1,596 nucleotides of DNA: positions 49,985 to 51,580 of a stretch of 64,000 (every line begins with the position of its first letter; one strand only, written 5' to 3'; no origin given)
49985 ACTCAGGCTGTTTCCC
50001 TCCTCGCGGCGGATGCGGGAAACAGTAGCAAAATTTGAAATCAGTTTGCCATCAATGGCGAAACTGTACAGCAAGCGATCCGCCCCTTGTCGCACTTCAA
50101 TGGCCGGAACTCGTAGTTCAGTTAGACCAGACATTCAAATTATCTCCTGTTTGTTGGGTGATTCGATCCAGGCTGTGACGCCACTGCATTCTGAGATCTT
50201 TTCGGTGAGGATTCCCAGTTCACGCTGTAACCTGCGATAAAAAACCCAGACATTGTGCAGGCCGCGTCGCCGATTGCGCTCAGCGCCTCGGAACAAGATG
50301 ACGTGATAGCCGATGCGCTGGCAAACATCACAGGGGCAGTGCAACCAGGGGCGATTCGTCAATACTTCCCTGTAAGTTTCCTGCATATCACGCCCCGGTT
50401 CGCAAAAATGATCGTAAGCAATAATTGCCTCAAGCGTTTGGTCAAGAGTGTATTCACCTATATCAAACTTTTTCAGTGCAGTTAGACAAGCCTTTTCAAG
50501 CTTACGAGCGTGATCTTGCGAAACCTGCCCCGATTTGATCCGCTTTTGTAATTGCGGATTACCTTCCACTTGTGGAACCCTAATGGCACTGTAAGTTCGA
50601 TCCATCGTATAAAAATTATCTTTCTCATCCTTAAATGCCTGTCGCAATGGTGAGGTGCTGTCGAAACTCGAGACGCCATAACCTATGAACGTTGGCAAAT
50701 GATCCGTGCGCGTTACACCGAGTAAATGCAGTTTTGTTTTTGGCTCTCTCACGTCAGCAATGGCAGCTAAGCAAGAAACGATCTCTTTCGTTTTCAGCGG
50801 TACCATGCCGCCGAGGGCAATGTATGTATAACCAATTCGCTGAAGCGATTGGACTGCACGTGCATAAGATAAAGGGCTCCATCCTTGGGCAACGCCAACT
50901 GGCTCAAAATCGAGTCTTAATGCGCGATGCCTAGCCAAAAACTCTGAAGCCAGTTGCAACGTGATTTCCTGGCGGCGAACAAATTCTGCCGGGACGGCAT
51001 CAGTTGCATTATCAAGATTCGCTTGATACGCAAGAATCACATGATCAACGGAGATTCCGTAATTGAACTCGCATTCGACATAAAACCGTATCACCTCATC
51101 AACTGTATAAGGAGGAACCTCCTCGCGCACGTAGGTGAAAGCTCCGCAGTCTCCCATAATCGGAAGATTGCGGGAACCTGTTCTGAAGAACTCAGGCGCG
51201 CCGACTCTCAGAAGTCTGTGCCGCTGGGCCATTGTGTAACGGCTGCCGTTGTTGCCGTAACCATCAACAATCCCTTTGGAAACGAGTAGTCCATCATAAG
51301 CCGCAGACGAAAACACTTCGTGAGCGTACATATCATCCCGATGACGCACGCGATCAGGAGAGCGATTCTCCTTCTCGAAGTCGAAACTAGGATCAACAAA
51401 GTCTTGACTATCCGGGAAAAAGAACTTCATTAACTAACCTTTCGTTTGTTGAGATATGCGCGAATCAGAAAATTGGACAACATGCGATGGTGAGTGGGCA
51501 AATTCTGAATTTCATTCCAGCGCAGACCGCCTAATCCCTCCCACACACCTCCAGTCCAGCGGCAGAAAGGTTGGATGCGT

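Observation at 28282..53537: Complete Dpd-type 7-deazaguanine DNA modification/restriction island with its own preQ0 pathway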

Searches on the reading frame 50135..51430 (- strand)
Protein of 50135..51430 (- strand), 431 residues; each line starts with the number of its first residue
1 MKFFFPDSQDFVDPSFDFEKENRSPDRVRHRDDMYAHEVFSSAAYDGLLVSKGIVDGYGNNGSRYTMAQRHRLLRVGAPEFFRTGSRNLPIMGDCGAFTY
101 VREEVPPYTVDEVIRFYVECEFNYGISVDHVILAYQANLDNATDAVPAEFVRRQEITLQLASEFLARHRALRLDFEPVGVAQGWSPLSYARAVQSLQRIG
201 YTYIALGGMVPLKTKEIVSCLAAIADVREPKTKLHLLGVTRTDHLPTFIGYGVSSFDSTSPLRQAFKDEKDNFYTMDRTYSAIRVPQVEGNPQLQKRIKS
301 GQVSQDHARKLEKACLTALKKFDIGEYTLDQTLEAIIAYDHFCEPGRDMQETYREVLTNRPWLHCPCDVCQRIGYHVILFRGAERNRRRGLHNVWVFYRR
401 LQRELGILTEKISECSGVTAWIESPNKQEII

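Call 4: search_protein_families(library=ncbifam, proteins=[window:50135-51430:-], max_evalue=0.001)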
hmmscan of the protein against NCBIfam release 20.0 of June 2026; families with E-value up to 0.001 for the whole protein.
window:50135-51430:- (431 aa): 3 families
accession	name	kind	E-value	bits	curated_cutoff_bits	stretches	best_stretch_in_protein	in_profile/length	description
NF041059.1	DpdA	equivalog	5.1e-173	575.5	200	1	1-403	1-405/406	tRNA-guanine transglycosylase DpdA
TIGR00432.2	arcsn_tRNA_tgt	equivalog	9.6e-06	24.3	350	0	88-265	81-252/441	tRNA guanosine(15) transglycosylase TgtA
TIGR00449.1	tgt_general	superfamily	0.00025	20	47.6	0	155-278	158-279/367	tRNA-guanine transglycosylase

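Call 5: search_protein_families(library=pfam, proteins=[window:50135-51430:-], max_evalue=0.01)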
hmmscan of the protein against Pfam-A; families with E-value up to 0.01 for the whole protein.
window:50135-51430:- (431 aa): 1 family
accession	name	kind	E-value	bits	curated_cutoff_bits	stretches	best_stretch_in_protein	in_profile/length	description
PF01702.25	TGT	-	5.8e-05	22.7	26.3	1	149-265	145-262/357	Queuine tRNA-ribosyltransferase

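Call 6: search_protein_families(library=padloc, proteins=[window:50135-51430:-], max_evalue=0.001)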
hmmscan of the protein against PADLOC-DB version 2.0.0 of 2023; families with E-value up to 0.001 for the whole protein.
window:50135-51430:- (431 aa): 4 families
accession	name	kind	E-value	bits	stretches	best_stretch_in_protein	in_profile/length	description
PDLC02807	DpdA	-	3.1e-179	594.1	1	1-405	1-409/417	DpdA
PDLC02808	DpdA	-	1.9e-97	324.3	1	92-402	1-313/317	DpdA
PDLC02810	DpdA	-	8.2e-78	258.8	1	209-403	1-199/224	DpdA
PDLC02809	DpdA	-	2e-68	228.2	1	1-209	4-208/210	DpdA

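Call 17: find_encoding_contigs(protein=window:50135-51430:-, flank=10000, max_places=6)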
Protein window:50135-51430:- (431 aa): no gene with exactly this product is on record in the collection.

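Call 18: find_related_loci(query=window:50135-51430:-, collection=genome_contigs, flank=10000)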
Query window:50135-51430:- (431 aa) in genome_contigs; peptide patterns used: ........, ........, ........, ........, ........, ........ (x = any residue, [..] = any of these).
75 stretches matched a pattern, but none encodes a relative of the query by tblastn (E <= 1e-3).

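Call 19: find_homologous_proteins(query=window:50135-51430:-, max_evalue=1e-20)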
Query window:50135-51430:- (431 aa): 4269 proteins with E <= 1e-20 among 8000 candidates; the best 120 are listed.
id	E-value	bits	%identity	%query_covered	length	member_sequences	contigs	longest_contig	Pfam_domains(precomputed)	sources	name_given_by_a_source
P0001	2.4e-262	888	88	97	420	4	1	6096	-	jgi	jgi:hypothetical protein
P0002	2.0e-242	822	83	97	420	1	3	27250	PF01702.26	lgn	-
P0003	4.0e-235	798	81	97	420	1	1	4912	-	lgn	-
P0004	1.2e-234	797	81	97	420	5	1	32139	PF01702.26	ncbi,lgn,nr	ncbi:MAG: hypothetical protein HONDAALG_03916 [Gammaproteobacteria bacterium]|nr:hypothetical protei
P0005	1.9e-213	727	72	97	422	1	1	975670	PF01702.26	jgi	jgi:hypothetical protein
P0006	1.4e-212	724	71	98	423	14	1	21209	-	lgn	-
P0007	5.8e-212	722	72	96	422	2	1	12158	PF01702.26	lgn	-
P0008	2.7e-211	720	72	97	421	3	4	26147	-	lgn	-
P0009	3.0e-210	716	71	97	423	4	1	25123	-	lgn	-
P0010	5.2e-210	716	71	97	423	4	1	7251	PF01702.26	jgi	jgi:hypothetical protein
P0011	2.1e-209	714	72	96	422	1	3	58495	-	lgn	-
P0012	1.8e-208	711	71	97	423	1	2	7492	-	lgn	-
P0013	2.7e-208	710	72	96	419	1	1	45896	PF01702.26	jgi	jgi:hypothetical protein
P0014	1.6e-205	701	70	97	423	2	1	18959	PF01702.26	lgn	-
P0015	1.7e-205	701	70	96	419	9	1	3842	PF01702.26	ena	-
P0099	3.6e-179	614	66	94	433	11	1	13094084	PF01702.26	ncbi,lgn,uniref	ncbi:tRNA-guanine transglycosylase DpdA [Sorangium sp. So ce375]|uniref:tRNA-guanine transglycosylas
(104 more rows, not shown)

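Call 20: find_encoding_contigs(protein=P0004, flank=10000, max_places=2)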
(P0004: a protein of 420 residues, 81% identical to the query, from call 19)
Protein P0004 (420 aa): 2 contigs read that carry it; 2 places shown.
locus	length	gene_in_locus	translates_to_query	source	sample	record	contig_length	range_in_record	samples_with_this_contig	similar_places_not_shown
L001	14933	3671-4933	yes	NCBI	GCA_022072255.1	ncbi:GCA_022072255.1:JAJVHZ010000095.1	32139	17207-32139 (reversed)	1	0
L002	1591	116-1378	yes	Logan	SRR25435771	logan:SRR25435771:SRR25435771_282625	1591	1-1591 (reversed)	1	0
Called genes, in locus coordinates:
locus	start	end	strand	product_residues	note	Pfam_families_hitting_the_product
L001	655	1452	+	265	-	PF02649:GCHY-1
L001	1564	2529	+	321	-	-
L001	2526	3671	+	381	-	PF14072:DndB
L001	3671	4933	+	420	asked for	PF01702:TGT (faint)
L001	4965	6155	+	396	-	PF14072:DndB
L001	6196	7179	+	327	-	PF04471:Mrr_cat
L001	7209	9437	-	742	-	PF28109:DpdD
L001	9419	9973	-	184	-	-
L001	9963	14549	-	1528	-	PF00270:DEAD (faint)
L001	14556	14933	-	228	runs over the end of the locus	-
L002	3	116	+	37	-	?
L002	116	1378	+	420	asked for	PF01702:TGT (faint)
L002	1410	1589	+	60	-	?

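Call 21: find_encoding_contigs(protein=P0005, flank=10000, max_places=2)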
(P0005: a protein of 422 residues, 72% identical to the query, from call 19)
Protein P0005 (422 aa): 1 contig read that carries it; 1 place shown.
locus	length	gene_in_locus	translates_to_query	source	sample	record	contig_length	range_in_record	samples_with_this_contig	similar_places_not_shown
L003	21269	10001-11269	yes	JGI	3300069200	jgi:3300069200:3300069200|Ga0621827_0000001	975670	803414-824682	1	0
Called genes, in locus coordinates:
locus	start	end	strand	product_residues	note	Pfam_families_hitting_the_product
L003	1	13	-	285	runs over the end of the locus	PF09520:HinfI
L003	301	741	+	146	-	PF00717:Peptidase_S24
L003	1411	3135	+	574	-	PF13655:RVT_N, PF00078:RVT_1, PF08388:GIIM, PF01844:HNH (weak)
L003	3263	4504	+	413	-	PF00817:IMS, PF11799:IMS_C, PF13438:DUF4113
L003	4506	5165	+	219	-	PF02586:SRAP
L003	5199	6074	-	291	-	PF13365:Trypsin_2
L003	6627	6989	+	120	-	PF01242:PTPS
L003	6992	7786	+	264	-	PF02649:GCHY-1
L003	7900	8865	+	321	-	-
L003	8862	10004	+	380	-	PF14072:DndB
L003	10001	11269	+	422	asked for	PF01702:TGT (weak)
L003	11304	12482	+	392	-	PF14072:DndB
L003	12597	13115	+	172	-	PF13091:PLDc_2 (weak)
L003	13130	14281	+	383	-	PF13191:AAA_16 (weak), PF13401:AAA_22 (faint)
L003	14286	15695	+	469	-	PF01935:DUF87 (weak)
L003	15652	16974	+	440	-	-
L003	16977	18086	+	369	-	PF14072:DndB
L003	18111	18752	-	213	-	-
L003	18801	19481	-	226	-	PF00764:Arginosuc_synth (weak), PF01171:ATP_bind_3 (weak), PF03054:tRNA_Me_trans (faint), PF06508:QueC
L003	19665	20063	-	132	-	PF00226:DnaJ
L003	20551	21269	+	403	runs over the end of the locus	PF00589:Phage_integrase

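Call 22: find_encoding_contigs(protein=P0099, flank=10000, max_places=2)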
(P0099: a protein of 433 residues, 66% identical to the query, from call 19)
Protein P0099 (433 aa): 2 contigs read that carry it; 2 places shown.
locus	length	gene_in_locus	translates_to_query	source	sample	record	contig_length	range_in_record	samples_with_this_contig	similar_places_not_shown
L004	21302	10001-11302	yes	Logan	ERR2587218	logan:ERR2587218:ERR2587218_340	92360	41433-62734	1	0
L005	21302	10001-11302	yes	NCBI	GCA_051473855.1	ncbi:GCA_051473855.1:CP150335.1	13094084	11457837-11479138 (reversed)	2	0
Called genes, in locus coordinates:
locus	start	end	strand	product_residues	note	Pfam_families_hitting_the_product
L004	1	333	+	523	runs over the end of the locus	PF02543:Carbam_trans_N, PF16861:Carbam_trans_C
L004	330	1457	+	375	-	-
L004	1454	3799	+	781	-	PF00535:Glycos_transf_2, PF13641:Glyco_tranf_2_3, PF10111:Glyco_tranf_2_2 (faint)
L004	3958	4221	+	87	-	PF26345:ScoMcrA_N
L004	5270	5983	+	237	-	PF00733:Asn_synthase, PF06508:QueC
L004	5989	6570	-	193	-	-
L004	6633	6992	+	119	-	PF01242:PTPS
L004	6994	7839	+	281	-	PF02649:GCHY-1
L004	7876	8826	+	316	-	-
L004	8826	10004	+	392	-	PF14072:DndB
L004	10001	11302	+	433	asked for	PF01702:TGT (weak)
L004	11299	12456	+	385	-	PF14072:DndB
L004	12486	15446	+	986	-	PF04851:ResIII, PF00176:SNF2-rel_dom, PF00270:DEAD, PF12137:RapA_C (faint), PF00271:Helicase_C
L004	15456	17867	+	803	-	PF00270:DEAD, PF00271:Helicase_C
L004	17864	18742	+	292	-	PF28110:DpdG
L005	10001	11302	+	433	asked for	PF01702:TGT (weak)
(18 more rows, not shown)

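Call 27: search_solved_structures(query=window:50135-51430:-, max_evalue=0.001, show_alignments=1)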
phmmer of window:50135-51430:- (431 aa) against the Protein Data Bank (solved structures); distinct sequences matched with E-value up to 0.001: 1.
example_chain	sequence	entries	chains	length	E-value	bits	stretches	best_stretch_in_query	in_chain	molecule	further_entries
7ui4_A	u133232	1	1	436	5.4e-132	443.7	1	1-410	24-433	DNA-guanine transglycosylase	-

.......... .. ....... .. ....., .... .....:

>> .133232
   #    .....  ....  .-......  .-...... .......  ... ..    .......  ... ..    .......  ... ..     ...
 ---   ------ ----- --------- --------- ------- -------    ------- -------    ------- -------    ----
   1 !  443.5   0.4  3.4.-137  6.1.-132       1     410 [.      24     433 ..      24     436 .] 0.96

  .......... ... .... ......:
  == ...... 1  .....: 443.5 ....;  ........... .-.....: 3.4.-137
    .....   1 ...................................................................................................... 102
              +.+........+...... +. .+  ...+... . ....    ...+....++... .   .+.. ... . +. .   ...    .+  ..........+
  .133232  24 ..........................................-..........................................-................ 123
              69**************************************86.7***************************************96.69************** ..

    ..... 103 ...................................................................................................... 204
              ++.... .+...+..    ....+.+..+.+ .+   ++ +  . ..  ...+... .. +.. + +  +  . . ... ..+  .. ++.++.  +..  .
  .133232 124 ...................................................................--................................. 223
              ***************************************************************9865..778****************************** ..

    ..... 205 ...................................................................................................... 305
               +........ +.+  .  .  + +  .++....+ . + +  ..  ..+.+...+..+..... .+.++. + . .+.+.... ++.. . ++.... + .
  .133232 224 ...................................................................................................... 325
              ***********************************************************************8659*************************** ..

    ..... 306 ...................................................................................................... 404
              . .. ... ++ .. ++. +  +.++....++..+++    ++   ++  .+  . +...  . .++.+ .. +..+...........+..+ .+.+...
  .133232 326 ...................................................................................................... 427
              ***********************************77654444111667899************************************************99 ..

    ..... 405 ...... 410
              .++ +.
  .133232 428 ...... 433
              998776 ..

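Call 31: search_dna_similar(query=window:50135-51430:-, collection=plasmids, mode=protein, max_rows=25, max_evalue=1e-20)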
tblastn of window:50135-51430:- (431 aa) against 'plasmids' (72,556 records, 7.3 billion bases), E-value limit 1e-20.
Records with a match: 17; places in all: 17; records where one place covers at least 80% of the query: 17.
Best place of each record, by identity: <60% 17.
By first word of the organism name: Enterobacter 1; Rhizobium 1; Sinorhizobium 1; Shinella 1; Acetobacter 1; Agrobacterium 1; Skermanella 1; Azospirillum 1; Caulobacter 1; Paenibacillus 1; and 7 more.
By predicted mobility (MOB-suite, as given by PLSDB): non-mobilizable 9; conjugative 5; mobilizable 3.
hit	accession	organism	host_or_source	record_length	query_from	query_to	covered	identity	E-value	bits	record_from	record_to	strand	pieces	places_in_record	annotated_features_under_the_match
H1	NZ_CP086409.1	Enterobacter cloacae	water,water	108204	1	413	96%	50.4%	8e-131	422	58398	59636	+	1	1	dpdA: tRNA-guanine transglycosylase DpdA | dbpB: DGQHR domain-containing protein DpdB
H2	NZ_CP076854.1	Rhizobium sp. WYJ-E13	Curcuma wenyujin Y.H. Chen et C. ...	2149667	1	410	95%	43.0%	7e-98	328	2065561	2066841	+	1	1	none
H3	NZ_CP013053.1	Sinorhizobium americanum CCGM7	Phaseolus vulgaris,root nodules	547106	1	405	94%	43.3%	9e-102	339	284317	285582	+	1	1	dpdA: tRNA-guanine transglycosylase DpdA | dbpB: DGQHR domain-containing protein DpdB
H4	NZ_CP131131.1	Shinella zoogloeoides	isolate,Activated charcoal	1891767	1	397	92%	43.2%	3e-99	332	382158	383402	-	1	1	none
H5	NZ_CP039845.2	Acetobacter pasteurianus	whole organism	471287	1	402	93%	42.2%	7e-97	325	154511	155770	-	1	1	dpdA: tRNA-guanine transglycosylase DpdA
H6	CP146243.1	Agrobacterium vitis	Vitis vinifera,cell culture,Grape gall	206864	1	397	92%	42.7%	4e-100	334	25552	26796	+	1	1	dpdA: tRNA-guanine transglycosylase DpdA | dbpB: DGQHR domain-containing protein DpdB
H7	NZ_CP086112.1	Skermanella rosea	single cell,hydrocarbon-contaminated ...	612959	1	397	92%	41.7%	5e-92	311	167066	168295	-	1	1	dpdA: tRNA-guanine transglycosylase DpdA | dbpB: DGQHR domain-containing protein DpdB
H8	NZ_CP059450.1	Azospirillum brasilense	Prokaryotes,soil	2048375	1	397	92%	41.2%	1e-94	318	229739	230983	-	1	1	none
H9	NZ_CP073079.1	Caulobacter sp. S6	pure culture,soil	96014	1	402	93%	40.2%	7e-93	313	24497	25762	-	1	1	dpdA: tRNA-guanine transglycosylase DpdA | dbpB: DGQHR domain-containing protein DpdB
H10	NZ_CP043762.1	Paenibacillus sp. 37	whole organism,rhizosphere of Abies ...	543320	1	422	98%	38.1%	7e-76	264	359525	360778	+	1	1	dpdA: tRNA-guanine transglycosylase DpdA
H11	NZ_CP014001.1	Picosynechococcus sp. PCC 73109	cell culture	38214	1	410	95%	39.2%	4e-84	288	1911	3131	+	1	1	dpdA: tRNA-guanine transglycosylase DpdA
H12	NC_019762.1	Allocoleopsis franciscana PCC 7113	-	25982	1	409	95%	39.3%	5e-90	305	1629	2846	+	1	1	dpdA: tRNA-guanine transglycosylase DpdA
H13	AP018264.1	Scytonema sp. NIES-4073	-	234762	1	406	94%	39.6%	1e-86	295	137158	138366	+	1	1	tgt: queuine tRNA-ribosyltransferase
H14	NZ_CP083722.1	Bradyrhizobium sp. 41S5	Glycine max cv. AC Glengarry,Cell ...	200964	1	401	93%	39.9%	1e-89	304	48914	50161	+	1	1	dpdA: tRNA-guanine transglycosylase DpdA | dbpB: DGQHR domain-containing protein DpdB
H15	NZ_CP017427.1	Methylobacterium sp. XJLW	single cell,soil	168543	1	401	93%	39.7%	4e-92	311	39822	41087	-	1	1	dpdA: tRNA-guanine transglycosylase DpdA | dbpB: DGQHR domain-containing protein DpdB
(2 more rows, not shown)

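Call 32: get_annotated_region(hit=H1, flank=20000)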
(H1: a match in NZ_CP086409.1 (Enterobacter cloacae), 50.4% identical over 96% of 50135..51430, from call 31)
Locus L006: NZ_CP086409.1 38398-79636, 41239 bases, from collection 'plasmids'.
description: Enterobacter cloacae strain POL9 plasmid pPOL9A, complete sequence
organism: Enterobacter cloacae (NCBI taxid 550)
taxonomy: Bacteria; Pseudomonadota; Gammaproteobacteria; Enterobacterales; Enterobacteriaceae; Enterobacter; Enterobacter cloacae
host: -; source: water,water; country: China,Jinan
typing (MOB-suite, as given by PLSDB): non-mobilizable; replicon IncY
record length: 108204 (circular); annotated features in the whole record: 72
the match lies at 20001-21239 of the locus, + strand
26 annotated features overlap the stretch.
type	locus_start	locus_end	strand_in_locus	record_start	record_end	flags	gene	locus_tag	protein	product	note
CDS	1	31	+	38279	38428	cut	-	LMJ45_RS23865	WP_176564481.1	hypothetical protein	-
CDS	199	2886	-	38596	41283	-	-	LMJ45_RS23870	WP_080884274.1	cation-transporting P-type ATPase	-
CDS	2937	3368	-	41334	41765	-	-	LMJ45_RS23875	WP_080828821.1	universal stress protein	-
CDS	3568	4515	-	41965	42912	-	-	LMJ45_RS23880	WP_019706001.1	IS30-like element ISAs2 family transposase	GO:0006313 - DNA transposition [Evidence IEA]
CDS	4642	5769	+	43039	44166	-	-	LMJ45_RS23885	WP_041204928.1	ISAs1-like element ISKpn9 family transposase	GO:0006313 - DNA transposition [Evidence IEA]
CDS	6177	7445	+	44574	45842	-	-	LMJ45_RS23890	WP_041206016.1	IS4-like element ISAeme4 family transposase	GO:0006313 - DNA transposition [Evidence IEA]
CDS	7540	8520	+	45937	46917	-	-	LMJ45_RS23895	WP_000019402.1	IS5-like element IS5 family transposase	GO:0006313 - DNA transposition [Evidence IEA]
CDS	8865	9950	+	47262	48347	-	-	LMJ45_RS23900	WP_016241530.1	efflux RND transporter periplasmic adaptor subunit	GO:0006810 - transport [Evidence IEA]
CDS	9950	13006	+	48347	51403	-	-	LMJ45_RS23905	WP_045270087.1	efflux RND transporter permease subunit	-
CDS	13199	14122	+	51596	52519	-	-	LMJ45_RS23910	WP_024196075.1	acyltransferase family protein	-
CDS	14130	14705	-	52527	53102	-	pagP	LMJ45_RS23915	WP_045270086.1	lipid IV(A) palmitoyltransferase PagP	-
CDS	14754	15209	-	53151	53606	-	merR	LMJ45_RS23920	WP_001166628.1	Hg(II)-responsive transcriptional regulator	-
CDS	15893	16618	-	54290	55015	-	-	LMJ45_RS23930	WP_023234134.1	carbonic anhydrase family protein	-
CDS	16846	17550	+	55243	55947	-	-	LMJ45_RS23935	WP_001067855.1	IS6-like element IS26 family transposase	GO:0006313 - DNA transposition [Evidence IEA]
CDS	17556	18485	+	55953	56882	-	-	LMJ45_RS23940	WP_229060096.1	IS5 family transposase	-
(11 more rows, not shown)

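Call 40: find_related_loci(query=A1, collection=genome_contigs, flank=10000)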
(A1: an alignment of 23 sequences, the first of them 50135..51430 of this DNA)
Query A1 (431 aa) in genome_contigs; peptide patterns used: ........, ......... (x = any residue, [..] = any of these).
546 stretches matched a pattern; 532 encode a relative of the query (tblastn E <= 1e-3); the best 80 are kept; 80 distinct loci.
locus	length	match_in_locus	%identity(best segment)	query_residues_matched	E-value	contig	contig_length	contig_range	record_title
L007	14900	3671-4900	82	1-410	0e+0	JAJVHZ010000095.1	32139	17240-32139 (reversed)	MAG: Gammaproteobacteria bacterium isolate Bin_33 c_000000003455, whole genome shotgun sequence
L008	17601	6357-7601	73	1-412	0e+0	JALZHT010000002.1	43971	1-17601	MAG: Acidobacteriota bacterium isolate SON bin9 SC8834_NODE_16_length_43971_cov_3.067330, whole genome shotgun sequence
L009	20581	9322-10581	67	1-417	0e+0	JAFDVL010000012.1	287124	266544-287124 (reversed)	MAG: Acidobacteria bacterium isolate SZAS-15 ACID-KAN-5__12__length-287124, whole genome shotgun sequence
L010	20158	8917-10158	63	1-407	0e+0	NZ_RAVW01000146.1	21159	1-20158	Corallococcus exercitus strain AB043A NODE_146_21159_cov_22.6712_ID_16665, whole genome shotgun sequence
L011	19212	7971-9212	63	1-407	0e+0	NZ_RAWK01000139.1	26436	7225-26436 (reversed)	Corallococcus aberystwythensis strain AB050A NODE_139_26436_cov_29.045_ID_11717, whole genome shotgun sequence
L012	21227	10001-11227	66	1-406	0e+0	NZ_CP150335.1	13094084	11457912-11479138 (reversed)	Sorangium sp. So ce375 chromosome, complete genome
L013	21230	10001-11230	64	1-405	0e+0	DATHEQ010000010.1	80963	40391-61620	MAG TPA_asm: Polyangiaceae bacterium isolate SMAG_U12425 k141_923279, whole genome shotgun sequence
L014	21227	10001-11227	65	1-406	0e+0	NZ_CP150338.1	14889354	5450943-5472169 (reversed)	Sorangium sp. So ce388 chromosome, complete genome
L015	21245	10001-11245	62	1-407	0e+0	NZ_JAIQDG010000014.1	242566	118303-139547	Myxococcus sp. RHSTA-1-4 NODE_14_length_242566_cov_166.197502, whole genome shotgun sequence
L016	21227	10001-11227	65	1-406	0e+0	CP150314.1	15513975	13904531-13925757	Sorangium sp. So ce134 chromosome, complete genome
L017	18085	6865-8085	63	1-405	9e-180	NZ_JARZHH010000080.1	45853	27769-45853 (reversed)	Polyangium sp. 6x1 NODE_80_length_45853_cov_20.754975, whole genome shotgun sequence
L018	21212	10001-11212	64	6-406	2e-178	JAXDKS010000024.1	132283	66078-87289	MAG: Acidobacteriota bacterium isolate BP_60 scaffold_3005012, whole genome shotgun sequence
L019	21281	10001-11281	60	1-420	9e-177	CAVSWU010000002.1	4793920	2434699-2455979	MAG: uncultured delta proteobacterium isolate MFD05674.bin.1.60 genome assembly, contig: contig_30831, whole genome shot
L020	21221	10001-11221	63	1-405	2e-176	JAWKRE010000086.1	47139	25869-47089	MAG: Polyangiaceae bacterium isolate ABC1.6 ABC1.6.fa-86, whole genome shotgun sequence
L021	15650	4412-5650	67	1-407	2e-175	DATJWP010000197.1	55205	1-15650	MAG TPA_asm: Polyangia bacterium isolate SMAG_U15102 k141_3466439, whole genome shotgun sequence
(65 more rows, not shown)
